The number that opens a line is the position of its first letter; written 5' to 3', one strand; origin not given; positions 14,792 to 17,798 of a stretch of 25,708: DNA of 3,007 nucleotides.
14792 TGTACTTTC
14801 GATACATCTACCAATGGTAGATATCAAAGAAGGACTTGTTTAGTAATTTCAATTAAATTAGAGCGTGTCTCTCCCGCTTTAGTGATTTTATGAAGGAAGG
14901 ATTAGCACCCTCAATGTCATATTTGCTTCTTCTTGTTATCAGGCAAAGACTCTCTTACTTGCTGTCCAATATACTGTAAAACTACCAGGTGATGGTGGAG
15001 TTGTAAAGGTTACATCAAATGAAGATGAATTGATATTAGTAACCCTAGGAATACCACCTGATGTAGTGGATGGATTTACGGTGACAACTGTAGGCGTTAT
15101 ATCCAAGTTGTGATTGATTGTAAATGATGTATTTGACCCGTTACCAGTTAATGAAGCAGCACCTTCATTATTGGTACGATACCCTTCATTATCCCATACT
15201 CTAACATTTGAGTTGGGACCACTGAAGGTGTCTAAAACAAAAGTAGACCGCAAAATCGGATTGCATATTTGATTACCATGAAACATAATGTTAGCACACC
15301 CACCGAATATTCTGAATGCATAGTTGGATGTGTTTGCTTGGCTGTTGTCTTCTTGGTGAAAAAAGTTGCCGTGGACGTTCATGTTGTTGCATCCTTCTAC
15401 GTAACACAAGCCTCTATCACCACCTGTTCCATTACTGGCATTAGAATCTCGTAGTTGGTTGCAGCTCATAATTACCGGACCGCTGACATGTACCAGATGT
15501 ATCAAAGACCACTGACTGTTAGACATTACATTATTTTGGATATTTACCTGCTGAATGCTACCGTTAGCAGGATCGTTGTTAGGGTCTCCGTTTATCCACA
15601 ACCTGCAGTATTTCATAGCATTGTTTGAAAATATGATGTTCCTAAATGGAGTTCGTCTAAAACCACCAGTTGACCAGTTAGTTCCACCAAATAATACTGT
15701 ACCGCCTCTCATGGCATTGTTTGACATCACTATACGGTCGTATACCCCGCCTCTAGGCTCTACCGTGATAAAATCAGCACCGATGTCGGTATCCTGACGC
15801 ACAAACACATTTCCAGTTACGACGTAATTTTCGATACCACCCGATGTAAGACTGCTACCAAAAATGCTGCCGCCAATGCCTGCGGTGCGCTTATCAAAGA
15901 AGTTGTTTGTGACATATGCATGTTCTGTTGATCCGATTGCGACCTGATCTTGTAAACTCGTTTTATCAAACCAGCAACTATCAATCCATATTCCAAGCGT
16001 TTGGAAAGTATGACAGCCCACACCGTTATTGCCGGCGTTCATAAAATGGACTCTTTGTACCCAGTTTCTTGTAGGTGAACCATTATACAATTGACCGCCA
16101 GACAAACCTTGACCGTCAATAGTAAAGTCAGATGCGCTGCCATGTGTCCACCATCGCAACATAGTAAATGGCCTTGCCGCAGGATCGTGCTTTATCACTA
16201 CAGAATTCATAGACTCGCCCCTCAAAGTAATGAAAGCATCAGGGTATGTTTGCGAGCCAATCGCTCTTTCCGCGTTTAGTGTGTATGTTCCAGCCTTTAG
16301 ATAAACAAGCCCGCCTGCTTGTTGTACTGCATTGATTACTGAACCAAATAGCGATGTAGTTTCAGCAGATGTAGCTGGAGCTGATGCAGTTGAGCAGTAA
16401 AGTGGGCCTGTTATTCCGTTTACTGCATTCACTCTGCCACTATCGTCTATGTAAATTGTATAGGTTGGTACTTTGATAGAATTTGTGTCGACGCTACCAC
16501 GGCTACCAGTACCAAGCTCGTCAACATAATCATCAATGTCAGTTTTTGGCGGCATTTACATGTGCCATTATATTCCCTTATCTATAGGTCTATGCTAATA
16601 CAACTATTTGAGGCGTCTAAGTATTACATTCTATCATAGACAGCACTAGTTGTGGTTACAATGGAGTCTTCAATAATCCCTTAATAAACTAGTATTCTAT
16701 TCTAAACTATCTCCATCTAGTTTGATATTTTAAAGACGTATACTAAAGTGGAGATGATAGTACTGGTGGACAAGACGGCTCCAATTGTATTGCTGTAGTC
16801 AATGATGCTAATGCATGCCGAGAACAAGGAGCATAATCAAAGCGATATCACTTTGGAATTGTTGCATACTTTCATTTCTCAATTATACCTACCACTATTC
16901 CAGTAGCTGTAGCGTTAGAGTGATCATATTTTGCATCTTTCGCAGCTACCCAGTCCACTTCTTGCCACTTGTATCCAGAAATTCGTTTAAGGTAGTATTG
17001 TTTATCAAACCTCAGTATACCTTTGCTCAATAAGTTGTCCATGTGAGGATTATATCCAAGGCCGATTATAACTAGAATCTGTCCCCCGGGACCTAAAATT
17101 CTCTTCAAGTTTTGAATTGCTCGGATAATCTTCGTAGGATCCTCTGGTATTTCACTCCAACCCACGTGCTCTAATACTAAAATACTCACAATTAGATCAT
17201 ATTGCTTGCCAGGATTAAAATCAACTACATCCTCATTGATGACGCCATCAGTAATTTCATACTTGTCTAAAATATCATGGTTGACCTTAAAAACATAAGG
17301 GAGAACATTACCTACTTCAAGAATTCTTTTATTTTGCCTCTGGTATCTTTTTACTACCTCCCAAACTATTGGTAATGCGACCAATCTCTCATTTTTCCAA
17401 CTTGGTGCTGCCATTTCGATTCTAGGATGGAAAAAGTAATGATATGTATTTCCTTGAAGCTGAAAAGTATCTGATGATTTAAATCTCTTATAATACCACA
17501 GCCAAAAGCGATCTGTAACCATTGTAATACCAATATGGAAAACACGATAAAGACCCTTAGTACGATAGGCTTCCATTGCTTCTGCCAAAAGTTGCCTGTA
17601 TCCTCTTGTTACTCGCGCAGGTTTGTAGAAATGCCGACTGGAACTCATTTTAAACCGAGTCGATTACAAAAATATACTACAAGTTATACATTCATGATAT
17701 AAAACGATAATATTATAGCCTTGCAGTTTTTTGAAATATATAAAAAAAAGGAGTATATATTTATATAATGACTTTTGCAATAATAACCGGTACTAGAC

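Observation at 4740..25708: Locus-level hypothesis: a non-canonical archaeal surface-glycan assembly and remodelling system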

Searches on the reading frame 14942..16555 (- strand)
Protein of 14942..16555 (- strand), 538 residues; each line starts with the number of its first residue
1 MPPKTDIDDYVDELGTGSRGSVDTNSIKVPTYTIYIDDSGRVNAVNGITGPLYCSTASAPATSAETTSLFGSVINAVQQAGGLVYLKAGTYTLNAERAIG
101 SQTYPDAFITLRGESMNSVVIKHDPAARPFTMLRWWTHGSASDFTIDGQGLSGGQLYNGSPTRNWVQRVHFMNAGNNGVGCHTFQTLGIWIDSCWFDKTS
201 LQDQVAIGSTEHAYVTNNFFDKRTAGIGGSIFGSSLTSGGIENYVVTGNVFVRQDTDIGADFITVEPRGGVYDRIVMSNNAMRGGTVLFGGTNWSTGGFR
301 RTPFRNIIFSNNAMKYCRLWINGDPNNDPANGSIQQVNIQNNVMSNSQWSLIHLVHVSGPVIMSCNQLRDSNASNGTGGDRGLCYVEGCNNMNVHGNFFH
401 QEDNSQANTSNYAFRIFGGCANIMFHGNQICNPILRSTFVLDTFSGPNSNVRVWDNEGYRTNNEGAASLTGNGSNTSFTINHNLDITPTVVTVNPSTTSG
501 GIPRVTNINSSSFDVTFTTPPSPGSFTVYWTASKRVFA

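Call 7: search_protein_families(library=pfam, max_evalue=0.01, proteins=[window:14942-16555:-])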
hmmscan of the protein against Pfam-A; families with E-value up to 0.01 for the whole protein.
window:14942-16555:- (538 aa): 0 families

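Call 9: search_protein_families(library=ncbifam, max_evalue=0.01, proteins=[window:14942-16555:-])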
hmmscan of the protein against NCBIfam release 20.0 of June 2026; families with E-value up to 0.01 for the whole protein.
window:14942-16555:- (538 aa): 0 families

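Call 30: search_protein_families(library=pfam, max_evalue=10, proteins=[window:14942-16555:-])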
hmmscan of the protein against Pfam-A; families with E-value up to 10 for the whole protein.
window:14942-16555:- (538 aa): 1 family
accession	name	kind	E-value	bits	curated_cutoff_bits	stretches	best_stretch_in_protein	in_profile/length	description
PF09063.15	Phage_coat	-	0.091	13.1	25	1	466-519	41-92/127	Phage PP7 coat protein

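Call 34: find_homologous_proteins(query=window:14942-16555:-, max_evalue=0.001)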
Query window:14942-16555:- (538 aa): 4 proteins with E <= 0.001 among 8000 candidates.
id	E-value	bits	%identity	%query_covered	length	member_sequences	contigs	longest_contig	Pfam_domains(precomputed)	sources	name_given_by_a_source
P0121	2.2e-255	867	92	75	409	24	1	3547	-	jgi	jgi:hypothetical protein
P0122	7.4e-174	597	55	96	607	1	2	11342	-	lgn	-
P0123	2.6e-166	573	53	98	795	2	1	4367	-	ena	-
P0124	1.9e-75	273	37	94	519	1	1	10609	-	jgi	jgi:hypothetical protein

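Call 37: find_encoding_contigs(protein=P0124, flank=10000, max_places=2)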
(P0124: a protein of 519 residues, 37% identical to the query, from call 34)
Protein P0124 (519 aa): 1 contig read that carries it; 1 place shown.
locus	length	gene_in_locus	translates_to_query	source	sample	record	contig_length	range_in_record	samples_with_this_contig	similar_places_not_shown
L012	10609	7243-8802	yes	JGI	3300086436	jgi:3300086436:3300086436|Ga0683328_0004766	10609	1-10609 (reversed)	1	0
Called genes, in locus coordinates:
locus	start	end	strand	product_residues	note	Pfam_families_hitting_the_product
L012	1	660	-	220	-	?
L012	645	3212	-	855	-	PF02366:PMT, PF13231:PMT_2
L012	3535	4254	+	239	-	PF02018:CBM_4_9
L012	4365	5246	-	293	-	PF01522:Polysacc_deac_1, PF10096:DUF2334 (weak), PF11959:DUF3473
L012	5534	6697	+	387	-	PF20706:GT4-conflict (weak), PF00534:Glycos_transf_1, PF13692:Glyco_trans_1_4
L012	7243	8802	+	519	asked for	-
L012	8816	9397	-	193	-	-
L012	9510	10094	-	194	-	-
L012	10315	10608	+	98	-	?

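Call 38: find_encoding_contigs(protein=P0122, flank=10000, max_places=2)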
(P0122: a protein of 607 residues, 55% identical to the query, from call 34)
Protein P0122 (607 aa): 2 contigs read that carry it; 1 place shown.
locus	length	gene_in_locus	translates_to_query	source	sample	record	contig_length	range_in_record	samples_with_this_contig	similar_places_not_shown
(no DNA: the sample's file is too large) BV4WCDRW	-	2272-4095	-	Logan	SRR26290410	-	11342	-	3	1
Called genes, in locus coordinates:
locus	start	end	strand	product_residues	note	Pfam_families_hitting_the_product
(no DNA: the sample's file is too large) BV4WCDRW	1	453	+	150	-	?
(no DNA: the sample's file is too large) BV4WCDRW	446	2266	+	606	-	-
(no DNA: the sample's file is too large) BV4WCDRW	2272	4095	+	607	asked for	-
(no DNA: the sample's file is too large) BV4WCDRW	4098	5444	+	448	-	-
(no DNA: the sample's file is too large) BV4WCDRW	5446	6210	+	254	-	-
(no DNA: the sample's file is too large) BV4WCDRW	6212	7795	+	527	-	-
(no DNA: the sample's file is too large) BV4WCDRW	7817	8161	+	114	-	-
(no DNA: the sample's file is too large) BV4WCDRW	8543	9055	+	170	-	-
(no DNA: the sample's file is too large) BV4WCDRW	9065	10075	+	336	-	-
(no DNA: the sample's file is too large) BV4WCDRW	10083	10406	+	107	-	-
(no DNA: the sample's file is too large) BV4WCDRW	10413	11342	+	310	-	?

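Call 46: find_related_loci(query=window:14942-16555:-, collection=viral_contigs, flank=8000)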
Query window:14942-16555:- (538 aa) in viral_contigs; peptide patterns used: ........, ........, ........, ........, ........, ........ (x = any residue, [..] = any of these).
4 stretches matched a pattern, but none encodes a relative of the query by tblastn (E <= 1e-3).

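Call 67: predict_structure(alignment_id=A3)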
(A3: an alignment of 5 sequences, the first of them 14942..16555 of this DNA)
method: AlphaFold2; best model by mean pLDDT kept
length: 538 residues; sequences in the alignment: 5
mean_pLDDT: 75.9   pTM: 0.74
mean pLDDT of the five models: 75.9, 70.6, 70.2, 67.2, 65.2
residues with pLDDT >= 90: 137; 70-90: 238; 50-70: 103; < 50: 60
segments of 3 or more residues with pLDDT < 50: 1-27, 374-379, 407-409, 434-439, 444-447, 454-460, 536-538
pLDDT, mean of each block of 10 residues (from residue 1): 29 29 43 88 74 63 91 89 92 91 90 94 83 91 91 81 92 71 84 83 78 91 72 60 90 79 76 92 89 59 89 92 69 85 86 88 91 49 81 87 55 74 79 51 51 47 72 85 67 65 79 84 80 55
secondary structure, 60 per line:
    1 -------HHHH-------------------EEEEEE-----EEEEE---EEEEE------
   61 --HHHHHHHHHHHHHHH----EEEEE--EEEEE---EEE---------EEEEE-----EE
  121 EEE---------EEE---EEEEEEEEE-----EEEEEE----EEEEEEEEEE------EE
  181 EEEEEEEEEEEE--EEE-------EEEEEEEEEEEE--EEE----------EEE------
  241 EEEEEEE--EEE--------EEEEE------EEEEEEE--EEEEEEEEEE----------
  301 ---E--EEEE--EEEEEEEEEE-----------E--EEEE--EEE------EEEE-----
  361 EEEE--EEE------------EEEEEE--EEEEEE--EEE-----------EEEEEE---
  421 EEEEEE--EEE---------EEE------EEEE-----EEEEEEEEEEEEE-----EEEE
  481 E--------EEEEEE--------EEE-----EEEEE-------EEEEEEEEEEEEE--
elements in order: H8-11 E31-36 E42-46 E50-54 H63-77 E82-86 E89-93 E97-99 E109-113 E119-123 E133-135 E139-147 E153-158 E163-172 E179-192 E195-197 E205-216 E219-221 E232-234 E241-247 E250-252 E261-265 E272-278 E281-290 E307-310 E313-322 E337-340 E343-345 E352-355 E361-364 E367-369 E382-387 E390-395 E398-400 E412-417 E421-426 E429-431 E441-443 E450-453 E459-471 E477-481 E490-495 E504-506 E512-516 E524-536

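Call 69: fold_search(model_id=the predicted structure, library=pdb)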
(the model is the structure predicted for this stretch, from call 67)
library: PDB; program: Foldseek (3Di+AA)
matches with E <= 10: 347; with E <= 0.001: 56
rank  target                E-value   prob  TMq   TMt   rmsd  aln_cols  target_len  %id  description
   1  4ru5_A                6.4e-07  1.00  0.31  0.28  13.2       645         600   12  Crystal Structure of the Pseudomonas phage phi297 tailspike gp61 (released 2015-11-18)
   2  7eea_A                2.3e-06  1.00  0.31  0.27  14.0       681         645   11  Cyanophage Pam1 tailspike receptor-binding domain (released 2021-10-20)
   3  7eea_B                5.4e-06  1.00  0.26  0.23  14.7       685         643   11  Cyanophage Pam1 tailspike receptor-binding domain (released 2021-10-20)
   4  5lw3                  5.9e-06  1.00  0.41  0.55   6.8       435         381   17  Azotobacter vinelandii Mannuronan C-5 epimerase AlgE6 A-module (released 2017-10-25)
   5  2pyg_B                6.5e-06  1.00  0.37  0.50   8.1       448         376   15  Azotobacter vinelandii Mannuronan C-5 epimerase AlgE4 A-module (released 2008-05-27)
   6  7eea_C                8.1e-06  1.00  0.26  0.23  15.3       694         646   12  Cyanophage Pam1 tailspike receptor-binding domain (released 2021-10-20)
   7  2pyg_A                9.3e-06  1.00  0.39  0.53   9.1       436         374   18  Azotobacter vinelandii Mannuronan C-5 epimerase AlgE4 A-module (released 2008-05-27)
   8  6f7k_B                9.7e-06  1.00  0.38  0.37  13.9       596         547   12  Crystal structure of Dettilon tailspike protein (gp208) (released 2018-12-19)
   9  2x6x_A                1.5e-05  1.00  0.34  0.32  12.5       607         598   13  Tailspike protein mutant D339N of E.coli bacteriophage HK620 in complex with hexasaccharide (released 2011-03-02)
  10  4ru4_A                1.7e-05  1.00  0.30  0.28  13.3       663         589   10  Crystal structure of the tailspike protein gp49 from Pseudomonas phage LKA1 (released 2015-11-18)
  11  4xkv                  1.8e-05  1.00  0.34  0.31  12.9       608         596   13  Tailspike protein mutant D339N of E. coli bacteriophage HK620 (released 2016-01-20)
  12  4xlh                  2.2e-05  1.00  0.37  0.34  12.6       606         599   11  Tailspike protein double mutant D339A/E372A of E. coli bacteriophage HK620 (released 2016-01-20)
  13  4ru4_B                2.2e-05  1.00  0.28  0.27  14.0       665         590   10  Crystal structure of the tailspike protein gp49 from Pseudomonas phage LKA1 (released 2015-11-18)
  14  4xla_A                2.4e-05  1.00  0.30  0.27  13.7       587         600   12  Tailspike protein mutant D339A of E. coli bacteriophage HK620 IN COMPLEX WITH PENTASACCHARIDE (released 2016-01-20)
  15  6gvr_A                2.7e-05  1.00  0.34  0.31  12.8       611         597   11  TAILSPIKE PROTEIN MUTANT E372Q (DELTA N471/S472) OF E. COLI BACTERIOPHAGE HK620 IN COMPLEX WITH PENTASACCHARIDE (released 2018-07-11)
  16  6f7k_A                3.6e-05  1.00  0.38  0.38  14.5       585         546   14  Crystal structure of Dettilon tailspike protein (gp208) (released 2018-12-19)
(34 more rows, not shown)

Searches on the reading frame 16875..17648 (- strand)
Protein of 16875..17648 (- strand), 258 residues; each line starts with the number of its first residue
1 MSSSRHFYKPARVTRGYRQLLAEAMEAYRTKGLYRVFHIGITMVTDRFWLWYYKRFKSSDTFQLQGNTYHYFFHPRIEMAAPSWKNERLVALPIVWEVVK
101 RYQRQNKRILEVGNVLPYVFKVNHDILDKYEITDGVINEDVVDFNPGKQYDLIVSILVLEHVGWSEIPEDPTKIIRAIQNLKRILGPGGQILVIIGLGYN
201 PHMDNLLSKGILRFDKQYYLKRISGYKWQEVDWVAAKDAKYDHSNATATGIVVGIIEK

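Call 7: search_protein_families(library=pfam, max_evalue=0.01, proteins=[window:16875-17648:-])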
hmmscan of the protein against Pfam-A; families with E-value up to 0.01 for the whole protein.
window:16875-17648:- (258 aa): 3 families
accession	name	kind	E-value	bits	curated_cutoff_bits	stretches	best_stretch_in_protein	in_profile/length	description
PF13489.12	Methyltransf_23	-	9.4e-05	22.6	27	1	137-193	63-116/164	Methyltransferase domain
PF08242.18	Methyltransf_12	-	0.00028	22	30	1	143-190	60-97/98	Methyltransferase domain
PF08241.18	Methyltransf_11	-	0.0018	19.3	21.2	1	146-192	57-94/95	Methyltransferase domain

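Call 9: search_protein_families(library=ncbifam, max_evalue=0.01, proteins=[window:16875-17648:-])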
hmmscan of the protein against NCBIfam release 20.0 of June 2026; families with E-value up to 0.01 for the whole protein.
window:16875-17648:- (258 aa): 1 family
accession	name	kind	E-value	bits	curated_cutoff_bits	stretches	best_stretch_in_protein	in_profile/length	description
NF041650.1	nod_mtase_NodS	equivalog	0.0075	16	300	0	114-192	67-138/190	nodulation methyltransferase NodS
